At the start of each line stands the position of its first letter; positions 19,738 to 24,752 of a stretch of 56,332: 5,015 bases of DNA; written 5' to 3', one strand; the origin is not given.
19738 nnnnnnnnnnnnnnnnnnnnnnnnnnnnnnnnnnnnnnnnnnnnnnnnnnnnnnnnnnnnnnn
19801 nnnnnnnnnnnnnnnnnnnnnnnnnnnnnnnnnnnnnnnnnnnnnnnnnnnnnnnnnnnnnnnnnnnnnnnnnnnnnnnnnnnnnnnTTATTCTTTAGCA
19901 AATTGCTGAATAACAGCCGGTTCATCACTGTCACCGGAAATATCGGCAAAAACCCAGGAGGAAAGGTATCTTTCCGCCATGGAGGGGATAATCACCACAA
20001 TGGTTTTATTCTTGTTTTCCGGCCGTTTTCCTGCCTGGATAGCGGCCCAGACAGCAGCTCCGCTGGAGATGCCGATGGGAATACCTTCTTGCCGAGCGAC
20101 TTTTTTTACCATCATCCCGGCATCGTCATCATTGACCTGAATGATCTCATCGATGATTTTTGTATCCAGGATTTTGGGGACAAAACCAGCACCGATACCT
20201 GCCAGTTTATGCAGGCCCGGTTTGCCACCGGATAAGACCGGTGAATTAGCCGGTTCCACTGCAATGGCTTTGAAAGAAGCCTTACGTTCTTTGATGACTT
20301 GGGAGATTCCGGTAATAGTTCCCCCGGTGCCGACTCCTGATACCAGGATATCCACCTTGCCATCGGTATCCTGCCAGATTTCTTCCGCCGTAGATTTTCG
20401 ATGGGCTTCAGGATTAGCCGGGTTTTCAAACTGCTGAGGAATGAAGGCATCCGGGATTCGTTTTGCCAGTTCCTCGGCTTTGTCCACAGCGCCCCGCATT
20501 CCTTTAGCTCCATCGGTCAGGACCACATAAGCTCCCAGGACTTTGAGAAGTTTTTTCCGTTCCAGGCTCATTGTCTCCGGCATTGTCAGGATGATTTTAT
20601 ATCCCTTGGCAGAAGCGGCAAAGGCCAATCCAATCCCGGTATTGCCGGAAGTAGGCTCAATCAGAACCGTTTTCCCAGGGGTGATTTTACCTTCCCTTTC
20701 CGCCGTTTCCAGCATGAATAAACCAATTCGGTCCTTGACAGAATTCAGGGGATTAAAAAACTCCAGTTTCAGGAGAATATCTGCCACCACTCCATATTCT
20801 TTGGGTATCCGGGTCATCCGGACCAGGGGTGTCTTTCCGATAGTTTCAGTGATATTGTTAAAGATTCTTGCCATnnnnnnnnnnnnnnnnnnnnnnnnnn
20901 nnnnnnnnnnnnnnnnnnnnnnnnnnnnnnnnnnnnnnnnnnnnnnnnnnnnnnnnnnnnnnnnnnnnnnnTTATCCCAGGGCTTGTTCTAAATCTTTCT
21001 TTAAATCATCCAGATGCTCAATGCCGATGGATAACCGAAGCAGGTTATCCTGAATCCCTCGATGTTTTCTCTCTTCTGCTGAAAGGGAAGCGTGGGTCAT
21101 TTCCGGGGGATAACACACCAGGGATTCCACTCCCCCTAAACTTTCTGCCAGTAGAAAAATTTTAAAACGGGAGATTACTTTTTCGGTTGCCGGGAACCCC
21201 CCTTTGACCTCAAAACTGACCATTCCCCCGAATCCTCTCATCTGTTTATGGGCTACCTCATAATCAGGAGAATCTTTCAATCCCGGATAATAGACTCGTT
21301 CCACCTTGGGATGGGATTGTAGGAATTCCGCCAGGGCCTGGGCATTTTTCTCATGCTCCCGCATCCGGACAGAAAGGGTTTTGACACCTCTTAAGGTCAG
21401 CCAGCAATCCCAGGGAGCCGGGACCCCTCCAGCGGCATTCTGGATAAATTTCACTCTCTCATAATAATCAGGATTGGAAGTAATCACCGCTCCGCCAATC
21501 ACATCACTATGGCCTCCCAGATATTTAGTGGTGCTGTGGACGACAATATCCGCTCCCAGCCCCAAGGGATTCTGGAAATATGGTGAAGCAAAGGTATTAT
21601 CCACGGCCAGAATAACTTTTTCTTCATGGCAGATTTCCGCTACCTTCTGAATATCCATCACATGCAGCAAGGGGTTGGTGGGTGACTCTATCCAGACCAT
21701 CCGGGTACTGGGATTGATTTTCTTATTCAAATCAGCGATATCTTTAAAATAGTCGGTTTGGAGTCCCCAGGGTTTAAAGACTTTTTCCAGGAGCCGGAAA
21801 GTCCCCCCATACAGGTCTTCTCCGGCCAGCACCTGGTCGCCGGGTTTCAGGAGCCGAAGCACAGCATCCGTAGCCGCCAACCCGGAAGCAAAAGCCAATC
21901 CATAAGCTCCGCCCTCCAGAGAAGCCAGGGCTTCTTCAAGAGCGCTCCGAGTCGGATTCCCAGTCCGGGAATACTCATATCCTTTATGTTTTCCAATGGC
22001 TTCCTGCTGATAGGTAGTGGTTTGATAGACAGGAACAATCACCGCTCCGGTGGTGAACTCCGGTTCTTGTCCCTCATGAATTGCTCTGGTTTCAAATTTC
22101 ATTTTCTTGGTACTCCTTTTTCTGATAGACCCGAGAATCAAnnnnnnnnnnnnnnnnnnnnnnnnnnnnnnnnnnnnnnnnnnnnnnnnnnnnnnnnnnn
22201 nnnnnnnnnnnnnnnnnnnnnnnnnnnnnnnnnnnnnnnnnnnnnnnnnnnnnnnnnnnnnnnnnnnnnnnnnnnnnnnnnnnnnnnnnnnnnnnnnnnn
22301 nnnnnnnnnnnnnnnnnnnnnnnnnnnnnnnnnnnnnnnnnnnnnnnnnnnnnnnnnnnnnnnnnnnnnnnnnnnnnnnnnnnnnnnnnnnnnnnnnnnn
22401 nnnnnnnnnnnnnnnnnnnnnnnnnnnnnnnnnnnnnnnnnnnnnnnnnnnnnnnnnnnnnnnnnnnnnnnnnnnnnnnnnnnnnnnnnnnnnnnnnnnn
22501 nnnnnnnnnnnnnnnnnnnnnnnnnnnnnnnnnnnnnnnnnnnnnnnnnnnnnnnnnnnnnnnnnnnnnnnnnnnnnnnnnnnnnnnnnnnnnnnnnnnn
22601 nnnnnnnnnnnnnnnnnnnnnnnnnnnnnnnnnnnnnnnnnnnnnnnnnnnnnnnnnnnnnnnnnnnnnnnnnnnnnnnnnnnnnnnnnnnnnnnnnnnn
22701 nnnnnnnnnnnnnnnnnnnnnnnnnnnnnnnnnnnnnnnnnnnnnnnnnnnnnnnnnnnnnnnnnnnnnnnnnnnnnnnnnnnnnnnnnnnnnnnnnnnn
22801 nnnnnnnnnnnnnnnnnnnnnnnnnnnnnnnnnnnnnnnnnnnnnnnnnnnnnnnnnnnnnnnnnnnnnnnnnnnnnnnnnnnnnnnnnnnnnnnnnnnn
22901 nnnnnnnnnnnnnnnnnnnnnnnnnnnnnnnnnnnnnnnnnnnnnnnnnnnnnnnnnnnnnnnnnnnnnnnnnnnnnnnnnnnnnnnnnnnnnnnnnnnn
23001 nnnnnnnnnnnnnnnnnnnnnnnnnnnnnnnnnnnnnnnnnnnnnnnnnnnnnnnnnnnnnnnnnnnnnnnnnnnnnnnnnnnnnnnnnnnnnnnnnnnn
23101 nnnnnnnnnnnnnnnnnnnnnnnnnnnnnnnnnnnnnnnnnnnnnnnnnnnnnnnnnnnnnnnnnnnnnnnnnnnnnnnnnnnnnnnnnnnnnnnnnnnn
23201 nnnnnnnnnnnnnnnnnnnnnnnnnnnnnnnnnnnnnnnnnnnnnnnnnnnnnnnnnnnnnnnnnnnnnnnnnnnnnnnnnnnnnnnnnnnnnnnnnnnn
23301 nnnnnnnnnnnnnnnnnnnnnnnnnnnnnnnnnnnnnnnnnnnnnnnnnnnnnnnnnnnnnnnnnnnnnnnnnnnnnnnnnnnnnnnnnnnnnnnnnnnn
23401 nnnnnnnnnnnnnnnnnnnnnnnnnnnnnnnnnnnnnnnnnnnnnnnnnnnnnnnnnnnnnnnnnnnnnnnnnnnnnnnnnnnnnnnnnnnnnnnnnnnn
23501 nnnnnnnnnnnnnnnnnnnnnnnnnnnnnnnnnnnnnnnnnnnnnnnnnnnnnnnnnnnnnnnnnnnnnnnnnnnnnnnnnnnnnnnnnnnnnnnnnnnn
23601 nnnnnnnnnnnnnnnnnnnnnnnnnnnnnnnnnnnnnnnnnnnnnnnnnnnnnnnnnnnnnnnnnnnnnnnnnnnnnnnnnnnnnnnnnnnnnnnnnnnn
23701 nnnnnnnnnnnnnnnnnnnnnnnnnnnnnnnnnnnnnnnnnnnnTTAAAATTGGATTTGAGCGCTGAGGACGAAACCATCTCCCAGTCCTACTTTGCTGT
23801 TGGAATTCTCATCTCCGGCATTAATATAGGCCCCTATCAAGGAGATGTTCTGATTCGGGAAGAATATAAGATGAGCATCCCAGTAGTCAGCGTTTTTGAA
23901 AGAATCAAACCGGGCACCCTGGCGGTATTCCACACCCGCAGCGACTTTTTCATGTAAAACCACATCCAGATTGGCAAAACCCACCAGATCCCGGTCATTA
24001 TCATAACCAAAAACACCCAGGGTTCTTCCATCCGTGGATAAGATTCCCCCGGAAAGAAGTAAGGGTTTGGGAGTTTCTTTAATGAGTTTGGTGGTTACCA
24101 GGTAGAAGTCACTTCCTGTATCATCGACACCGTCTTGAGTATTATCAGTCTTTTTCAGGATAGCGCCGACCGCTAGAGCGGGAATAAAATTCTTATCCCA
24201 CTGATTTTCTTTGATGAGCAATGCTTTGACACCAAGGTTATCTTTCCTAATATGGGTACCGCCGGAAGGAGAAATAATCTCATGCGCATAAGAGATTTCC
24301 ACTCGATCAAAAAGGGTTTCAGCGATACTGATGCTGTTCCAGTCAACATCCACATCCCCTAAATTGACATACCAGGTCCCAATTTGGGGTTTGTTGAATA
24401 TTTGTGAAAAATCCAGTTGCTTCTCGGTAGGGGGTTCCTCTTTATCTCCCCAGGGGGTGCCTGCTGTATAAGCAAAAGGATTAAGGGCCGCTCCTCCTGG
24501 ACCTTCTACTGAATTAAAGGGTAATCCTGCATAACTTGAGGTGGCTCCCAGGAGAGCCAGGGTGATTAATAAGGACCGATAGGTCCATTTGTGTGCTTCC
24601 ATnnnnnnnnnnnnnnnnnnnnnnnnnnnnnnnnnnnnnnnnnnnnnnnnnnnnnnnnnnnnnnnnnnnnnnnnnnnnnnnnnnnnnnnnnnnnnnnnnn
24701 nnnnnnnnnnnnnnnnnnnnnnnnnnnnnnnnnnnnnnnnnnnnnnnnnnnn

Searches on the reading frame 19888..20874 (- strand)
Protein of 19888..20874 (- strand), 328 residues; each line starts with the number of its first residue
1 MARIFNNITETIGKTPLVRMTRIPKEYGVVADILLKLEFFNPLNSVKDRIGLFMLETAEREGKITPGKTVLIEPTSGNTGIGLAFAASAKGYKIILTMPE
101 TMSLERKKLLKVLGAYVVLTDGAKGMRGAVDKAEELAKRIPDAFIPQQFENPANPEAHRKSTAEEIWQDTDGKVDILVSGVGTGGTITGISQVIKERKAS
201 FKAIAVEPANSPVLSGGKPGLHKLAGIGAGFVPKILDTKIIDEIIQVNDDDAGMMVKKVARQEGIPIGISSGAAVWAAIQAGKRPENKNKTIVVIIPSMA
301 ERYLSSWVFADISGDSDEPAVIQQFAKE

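Call 5: search_protein_families(library=pfam, proteins=[window:19888-20874:-], max_evalue=0.001)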
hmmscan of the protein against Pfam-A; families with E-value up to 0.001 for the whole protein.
window:19888-20874:- (328 aa): 1 family
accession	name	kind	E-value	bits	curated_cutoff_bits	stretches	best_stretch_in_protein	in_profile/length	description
PF00291.31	PALP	-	3.5e-71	240.4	35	1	8-297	1-294/295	Pyridoxal-phosphate dependent enzyme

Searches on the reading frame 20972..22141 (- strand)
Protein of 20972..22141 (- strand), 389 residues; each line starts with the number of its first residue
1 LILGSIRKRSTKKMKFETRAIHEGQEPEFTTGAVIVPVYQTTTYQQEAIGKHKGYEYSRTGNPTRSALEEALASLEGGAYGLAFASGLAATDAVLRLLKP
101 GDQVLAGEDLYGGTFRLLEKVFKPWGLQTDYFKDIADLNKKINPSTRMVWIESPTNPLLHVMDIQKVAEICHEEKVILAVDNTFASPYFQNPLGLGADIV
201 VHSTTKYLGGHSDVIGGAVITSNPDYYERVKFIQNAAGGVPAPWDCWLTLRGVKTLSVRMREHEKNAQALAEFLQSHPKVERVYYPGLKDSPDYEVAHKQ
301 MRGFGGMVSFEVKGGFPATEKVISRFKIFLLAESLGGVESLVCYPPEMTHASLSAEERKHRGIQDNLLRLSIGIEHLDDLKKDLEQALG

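Call 5: search_protein_families(library=pfam, proteins=[window:20972-22141:-], max_evalue=0.001)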
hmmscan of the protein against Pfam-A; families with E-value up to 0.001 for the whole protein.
window:20972-22141:- (389 aa): 6 families
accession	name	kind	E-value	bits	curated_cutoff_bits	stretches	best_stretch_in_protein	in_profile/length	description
PF01053.26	Cys_Met_Meta_PP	-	4.6e-156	519.6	27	1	17-388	1-380/381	Cys/Met metabolism PLP-dependent enzyme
PF01041.23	DegT_DnrJ_EryC1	-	7e-07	29.2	19.8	1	63-236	24-201/360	DegT/DnrJ/EryC1/StrS aminotransferase family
PF00155.27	Aminotran_1_2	-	2.6e-06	27.3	19.7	1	52-192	30-196/361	Aminotransferase class I and II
PF00266.25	Aminotran_5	-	6.1e-06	25.9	21.5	1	127-209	121-204/371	Aminotransferase class-V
PF06838.17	Met_gamma_lyase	-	1.6e-05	24.1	24.2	1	125-229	135-245/405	Methionine gamma-lyase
PF01212.27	Beta_elim_lyase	-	0.00085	19.2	27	0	59-279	28-270/288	Beta-eliminating lyase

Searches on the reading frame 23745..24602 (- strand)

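Call 5: search_protein_families(library=pfam, proteins=[window:23745-24602:-], max_evalue=0.001)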
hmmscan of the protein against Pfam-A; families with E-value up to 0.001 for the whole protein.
window:23745-24602:- (285 aa): 1 family
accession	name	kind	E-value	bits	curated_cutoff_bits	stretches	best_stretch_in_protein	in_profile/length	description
PF11231.14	DUF3034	-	1.8e-20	74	25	1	31-264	6-240/255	Protein of unknown function (DUF3034)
